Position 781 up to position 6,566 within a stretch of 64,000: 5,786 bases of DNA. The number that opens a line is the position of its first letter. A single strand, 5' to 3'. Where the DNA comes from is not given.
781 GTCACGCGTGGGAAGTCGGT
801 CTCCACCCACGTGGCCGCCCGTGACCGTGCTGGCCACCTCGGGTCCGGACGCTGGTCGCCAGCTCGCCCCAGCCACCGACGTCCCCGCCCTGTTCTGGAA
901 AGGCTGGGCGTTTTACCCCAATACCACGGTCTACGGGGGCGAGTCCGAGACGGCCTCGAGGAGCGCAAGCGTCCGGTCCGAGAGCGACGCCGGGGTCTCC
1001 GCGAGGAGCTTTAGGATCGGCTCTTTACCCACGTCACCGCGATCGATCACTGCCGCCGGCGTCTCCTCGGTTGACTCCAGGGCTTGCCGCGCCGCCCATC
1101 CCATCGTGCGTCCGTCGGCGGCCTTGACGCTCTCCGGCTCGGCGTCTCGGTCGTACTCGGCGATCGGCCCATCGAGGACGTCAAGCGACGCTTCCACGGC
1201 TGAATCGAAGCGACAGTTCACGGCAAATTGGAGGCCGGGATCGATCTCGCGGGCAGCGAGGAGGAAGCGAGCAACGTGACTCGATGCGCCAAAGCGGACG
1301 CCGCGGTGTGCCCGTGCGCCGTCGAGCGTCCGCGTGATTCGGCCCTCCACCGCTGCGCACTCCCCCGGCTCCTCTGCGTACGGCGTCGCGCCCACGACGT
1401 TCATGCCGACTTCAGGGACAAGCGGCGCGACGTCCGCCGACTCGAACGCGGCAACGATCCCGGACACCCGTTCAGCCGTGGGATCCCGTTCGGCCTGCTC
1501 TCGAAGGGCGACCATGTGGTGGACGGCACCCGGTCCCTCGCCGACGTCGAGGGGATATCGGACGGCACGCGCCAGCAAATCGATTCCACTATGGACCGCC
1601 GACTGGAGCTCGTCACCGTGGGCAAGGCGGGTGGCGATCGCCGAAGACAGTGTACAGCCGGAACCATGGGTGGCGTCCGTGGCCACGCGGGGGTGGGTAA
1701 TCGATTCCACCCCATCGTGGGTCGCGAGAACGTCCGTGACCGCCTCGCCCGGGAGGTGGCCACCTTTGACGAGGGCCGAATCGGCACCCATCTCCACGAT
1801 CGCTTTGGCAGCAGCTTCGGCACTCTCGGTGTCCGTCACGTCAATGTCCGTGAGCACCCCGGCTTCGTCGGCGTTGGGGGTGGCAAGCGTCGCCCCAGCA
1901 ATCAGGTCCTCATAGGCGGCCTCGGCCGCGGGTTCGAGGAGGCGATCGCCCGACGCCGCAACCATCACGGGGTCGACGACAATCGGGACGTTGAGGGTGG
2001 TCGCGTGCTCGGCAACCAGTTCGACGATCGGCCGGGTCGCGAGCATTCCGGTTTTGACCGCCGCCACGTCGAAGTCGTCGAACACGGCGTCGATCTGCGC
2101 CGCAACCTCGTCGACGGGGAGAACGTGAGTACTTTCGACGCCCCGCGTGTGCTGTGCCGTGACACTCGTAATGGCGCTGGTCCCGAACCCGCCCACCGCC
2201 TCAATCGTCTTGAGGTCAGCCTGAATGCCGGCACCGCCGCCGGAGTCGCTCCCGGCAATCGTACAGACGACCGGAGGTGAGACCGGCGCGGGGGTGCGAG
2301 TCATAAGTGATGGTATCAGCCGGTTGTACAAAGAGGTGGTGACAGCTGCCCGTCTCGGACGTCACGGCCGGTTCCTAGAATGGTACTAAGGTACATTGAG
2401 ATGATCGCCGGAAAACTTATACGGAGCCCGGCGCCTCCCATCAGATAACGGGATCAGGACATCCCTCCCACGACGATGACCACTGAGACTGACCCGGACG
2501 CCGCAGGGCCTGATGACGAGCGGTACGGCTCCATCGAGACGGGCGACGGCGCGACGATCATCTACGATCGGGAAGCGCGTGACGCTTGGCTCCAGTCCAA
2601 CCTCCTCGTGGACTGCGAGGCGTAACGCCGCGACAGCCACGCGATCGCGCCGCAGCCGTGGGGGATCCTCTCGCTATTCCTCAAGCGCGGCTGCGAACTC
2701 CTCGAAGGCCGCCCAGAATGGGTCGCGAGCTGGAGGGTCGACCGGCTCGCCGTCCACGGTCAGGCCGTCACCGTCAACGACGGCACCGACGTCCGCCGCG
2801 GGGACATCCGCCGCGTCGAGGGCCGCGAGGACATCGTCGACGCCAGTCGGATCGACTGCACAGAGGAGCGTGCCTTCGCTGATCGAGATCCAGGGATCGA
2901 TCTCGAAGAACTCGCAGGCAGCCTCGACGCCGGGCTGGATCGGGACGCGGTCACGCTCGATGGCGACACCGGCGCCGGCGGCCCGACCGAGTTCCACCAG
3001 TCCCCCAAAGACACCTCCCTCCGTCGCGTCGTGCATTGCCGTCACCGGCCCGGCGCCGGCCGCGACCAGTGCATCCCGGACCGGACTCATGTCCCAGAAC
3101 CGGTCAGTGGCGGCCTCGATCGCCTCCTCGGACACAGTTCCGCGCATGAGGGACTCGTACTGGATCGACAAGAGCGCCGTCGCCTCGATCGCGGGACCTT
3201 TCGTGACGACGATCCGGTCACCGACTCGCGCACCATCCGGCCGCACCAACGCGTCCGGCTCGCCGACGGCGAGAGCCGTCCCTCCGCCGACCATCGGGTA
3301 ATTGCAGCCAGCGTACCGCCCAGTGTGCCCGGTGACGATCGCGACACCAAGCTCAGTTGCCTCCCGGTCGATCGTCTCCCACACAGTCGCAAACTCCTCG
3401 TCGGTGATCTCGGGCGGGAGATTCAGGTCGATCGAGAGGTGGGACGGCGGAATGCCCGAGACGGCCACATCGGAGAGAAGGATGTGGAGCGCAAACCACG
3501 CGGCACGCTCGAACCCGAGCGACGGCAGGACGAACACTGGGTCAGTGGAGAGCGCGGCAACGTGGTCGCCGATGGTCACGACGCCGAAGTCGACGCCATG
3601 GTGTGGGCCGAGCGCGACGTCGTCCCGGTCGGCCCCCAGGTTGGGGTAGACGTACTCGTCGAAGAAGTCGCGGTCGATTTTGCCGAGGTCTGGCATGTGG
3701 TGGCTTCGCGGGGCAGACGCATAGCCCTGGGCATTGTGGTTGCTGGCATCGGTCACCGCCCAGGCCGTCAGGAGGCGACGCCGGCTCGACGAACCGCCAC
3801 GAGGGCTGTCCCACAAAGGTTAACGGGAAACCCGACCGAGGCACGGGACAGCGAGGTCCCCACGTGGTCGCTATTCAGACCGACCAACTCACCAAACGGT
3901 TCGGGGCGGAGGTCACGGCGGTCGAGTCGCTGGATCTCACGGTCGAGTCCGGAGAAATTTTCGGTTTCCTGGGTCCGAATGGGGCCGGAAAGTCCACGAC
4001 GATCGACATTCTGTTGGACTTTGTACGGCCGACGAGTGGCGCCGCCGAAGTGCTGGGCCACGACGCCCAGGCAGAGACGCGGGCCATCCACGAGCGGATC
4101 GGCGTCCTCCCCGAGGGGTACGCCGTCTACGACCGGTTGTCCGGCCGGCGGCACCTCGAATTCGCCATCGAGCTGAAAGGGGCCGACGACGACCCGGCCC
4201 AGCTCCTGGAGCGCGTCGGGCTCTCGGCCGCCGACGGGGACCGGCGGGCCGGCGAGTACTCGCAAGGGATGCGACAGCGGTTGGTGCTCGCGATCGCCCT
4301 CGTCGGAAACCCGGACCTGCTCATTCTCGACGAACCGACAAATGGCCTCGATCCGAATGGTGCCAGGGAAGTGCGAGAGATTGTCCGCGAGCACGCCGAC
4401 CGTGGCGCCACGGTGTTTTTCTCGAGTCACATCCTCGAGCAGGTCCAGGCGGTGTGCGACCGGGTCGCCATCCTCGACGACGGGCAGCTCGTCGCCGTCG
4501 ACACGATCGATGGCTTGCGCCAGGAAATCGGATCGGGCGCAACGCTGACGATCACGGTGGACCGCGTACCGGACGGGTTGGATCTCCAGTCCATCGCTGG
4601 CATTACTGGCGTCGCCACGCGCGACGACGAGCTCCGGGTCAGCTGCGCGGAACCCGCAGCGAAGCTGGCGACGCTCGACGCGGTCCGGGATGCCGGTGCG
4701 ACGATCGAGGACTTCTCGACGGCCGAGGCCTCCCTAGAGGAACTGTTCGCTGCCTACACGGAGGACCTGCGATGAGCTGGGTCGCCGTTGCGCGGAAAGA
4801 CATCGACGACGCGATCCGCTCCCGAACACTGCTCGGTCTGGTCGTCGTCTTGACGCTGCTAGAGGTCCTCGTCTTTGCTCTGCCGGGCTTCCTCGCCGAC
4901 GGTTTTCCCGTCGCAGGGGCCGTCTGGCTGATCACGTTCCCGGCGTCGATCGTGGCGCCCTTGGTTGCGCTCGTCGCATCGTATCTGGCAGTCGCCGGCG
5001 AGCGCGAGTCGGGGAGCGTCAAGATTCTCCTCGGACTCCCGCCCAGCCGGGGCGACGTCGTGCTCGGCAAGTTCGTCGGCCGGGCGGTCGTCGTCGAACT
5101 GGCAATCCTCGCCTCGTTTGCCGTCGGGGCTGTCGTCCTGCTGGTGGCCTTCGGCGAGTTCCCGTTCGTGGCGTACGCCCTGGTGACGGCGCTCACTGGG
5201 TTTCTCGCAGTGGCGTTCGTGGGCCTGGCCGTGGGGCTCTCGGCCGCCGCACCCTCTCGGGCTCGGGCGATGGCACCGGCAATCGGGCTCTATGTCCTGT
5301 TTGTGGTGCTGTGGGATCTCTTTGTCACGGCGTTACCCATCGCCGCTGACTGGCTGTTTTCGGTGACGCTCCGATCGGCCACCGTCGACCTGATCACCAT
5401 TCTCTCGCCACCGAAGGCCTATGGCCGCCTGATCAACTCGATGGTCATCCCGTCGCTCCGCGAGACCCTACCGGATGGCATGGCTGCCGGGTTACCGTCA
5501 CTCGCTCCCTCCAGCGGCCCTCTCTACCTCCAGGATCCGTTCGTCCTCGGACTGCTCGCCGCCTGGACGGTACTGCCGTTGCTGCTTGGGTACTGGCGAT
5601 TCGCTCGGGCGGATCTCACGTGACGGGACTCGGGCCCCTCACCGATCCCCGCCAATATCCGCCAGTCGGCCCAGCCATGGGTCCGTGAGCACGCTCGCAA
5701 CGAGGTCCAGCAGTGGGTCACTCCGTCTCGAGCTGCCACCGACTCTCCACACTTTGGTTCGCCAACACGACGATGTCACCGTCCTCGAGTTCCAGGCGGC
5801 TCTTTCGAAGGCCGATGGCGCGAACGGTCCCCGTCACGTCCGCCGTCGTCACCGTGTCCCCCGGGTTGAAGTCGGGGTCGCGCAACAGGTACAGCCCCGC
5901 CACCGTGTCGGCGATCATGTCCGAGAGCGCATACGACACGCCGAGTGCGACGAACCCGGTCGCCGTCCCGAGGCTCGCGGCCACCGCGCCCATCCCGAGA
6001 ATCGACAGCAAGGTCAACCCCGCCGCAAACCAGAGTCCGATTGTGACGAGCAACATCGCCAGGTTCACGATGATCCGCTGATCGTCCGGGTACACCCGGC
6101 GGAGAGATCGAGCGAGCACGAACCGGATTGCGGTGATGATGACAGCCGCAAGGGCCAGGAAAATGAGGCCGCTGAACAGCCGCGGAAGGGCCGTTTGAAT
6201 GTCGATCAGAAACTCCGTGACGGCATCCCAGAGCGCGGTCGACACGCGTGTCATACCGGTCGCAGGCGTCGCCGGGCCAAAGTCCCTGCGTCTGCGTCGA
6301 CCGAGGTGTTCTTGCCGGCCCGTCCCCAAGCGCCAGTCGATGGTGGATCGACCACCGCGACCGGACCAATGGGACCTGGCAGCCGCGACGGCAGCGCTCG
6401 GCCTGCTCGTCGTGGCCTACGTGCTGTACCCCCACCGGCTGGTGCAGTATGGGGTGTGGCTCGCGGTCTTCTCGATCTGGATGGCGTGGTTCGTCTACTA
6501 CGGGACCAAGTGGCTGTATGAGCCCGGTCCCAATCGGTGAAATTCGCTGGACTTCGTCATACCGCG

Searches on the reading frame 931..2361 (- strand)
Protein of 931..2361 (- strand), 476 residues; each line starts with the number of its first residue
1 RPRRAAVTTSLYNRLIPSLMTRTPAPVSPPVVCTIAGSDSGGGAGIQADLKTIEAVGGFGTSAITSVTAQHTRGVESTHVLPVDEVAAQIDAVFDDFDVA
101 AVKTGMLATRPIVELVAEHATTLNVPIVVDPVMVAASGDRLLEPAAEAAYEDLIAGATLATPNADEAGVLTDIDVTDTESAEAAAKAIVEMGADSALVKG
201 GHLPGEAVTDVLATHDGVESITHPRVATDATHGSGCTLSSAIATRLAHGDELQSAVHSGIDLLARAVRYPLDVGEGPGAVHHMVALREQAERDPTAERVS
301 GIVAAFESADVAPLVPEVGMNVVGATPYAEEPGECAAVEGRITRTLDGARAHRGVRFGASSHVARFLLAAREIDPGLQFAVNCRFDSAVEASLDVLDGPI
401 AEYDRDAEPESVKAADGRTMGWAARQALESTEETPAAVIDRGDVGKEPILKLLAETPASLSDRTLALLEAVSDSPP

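Call 23: search_protein_families(library=pfam, proteins=[window:931-2361:-], max_evalue=0.001)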
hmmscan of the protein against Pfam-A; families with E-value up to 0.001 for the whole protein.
window:931-2361:- (476 aa): 3 families
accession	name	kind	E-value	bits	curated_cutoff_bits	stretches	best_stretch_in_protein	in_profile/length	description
PF08543.17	Phos_pyr_kin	-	4.7e-82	275.5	27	1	39-281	1-246/246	Phosphomethylpyrimidine kinase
PF10120.14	ThiN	-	1.5e-49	168.3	25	1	301-462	4-161/165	Thiamine-phosphate synthase ThiN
PF00294.29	PfkB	-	7.2e-07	29.3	25.8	1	118-259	152-282/302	pfkB family carbohydrate kinase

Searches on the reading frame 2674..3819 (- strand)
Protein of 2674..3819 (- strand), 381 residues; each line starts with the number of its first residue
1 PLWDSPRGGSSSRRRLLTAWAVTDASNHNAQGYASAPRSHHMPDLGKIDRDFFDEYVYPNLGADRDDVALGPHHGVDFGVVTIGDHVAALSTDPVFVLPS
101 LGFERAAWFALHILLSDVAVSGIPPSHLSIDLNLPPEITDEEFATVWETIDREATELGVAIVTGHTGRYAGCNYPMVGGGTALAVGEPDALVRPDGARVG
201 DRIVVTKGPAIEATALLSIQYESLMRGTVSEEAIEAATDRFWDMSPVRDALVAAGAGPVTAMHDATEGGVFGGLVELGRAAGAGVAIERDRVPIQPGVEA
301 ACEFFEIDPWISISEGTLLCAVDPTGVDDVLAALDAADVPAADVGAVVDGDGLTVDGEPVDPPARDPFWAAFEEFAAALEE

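Call 23: search_protein_families(library=pfam, proteins=[window:2674-3819:-], max_evalue=0.001)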
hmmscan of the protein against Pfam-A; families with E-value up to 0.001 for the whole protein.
window:2674-3819:- (381 aa): 2 families
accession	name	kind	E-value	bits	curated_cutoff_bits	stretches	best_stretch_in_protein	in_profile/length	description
PF02769.27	AIRS_C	-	2.9e-23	83.2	23.1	1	198-356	1-154/156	AIR synthase related protein, C-terminal domain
PF00586.29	AIRS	-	6.3e-10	39.9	24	1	77-179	3-106/112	AIR synthase related protein, N-terminal domain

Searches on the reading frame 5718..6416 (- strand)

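Call 23: search_protein_families(library=pfam, proteins=[window:5718-6416:-], max_evalue=0.001)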
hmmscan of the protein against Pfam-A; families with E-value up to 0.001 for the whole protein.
window:5718-6416:- (232 aa): 2 families
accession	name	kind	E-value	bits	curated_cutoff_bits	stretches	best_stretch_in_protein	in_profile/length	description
PF00924.24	MS_channel_2nd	-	1.6e-09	38.2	20.2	1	166-223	1-58/68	Mechanosensitive ion channel, beta-domain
PF05552.17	MS_channel_1st_1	-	0.00027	21.2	22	1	65-108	2-45/50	Mechanosensitive ion channel, conserved TM helix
